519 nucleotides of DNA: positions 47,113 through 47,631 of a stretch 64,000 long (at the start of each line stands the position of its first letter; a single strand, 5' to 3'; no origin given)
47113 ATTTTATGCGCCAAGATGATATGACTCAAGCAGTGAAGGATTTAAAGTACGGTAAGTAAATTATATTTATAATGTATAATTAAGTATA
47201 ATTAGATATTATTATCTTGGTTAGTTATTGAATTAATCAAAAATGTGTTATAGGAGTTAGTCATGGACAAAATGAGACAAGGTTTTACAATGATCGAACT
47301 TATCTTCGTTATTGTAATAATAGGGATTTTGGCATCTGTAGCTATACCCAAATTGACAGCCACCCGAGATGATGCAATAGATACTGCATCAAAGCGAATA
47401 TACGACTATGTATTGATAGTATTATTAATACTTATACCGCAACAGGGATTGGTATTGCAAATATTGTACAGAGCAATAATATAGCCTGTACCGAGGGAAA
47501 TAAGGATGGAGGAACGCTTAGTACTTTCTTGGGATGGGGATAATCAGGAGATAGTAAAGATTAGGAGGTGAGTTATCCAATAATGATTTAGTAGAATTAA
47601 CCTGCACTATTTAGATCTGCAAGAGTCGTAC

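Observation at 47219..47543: Two dispersed pilin paralogs share an exact 20-bp non-coding motif while synonymous sites are near-saturated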

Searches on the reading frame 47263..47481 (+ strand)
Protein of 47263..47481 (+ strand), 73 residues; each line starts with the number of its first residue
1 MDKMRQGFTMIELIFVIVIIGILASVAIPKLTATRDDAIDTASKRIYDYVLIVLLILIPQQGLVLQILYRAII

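Call 37: find_encoding_contigs(protein=window:47263-47481:+, flank=1500, max_places=6)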
Protein seq(73 aa) (73 aa): no gene with exactly this product is on record in the collection.
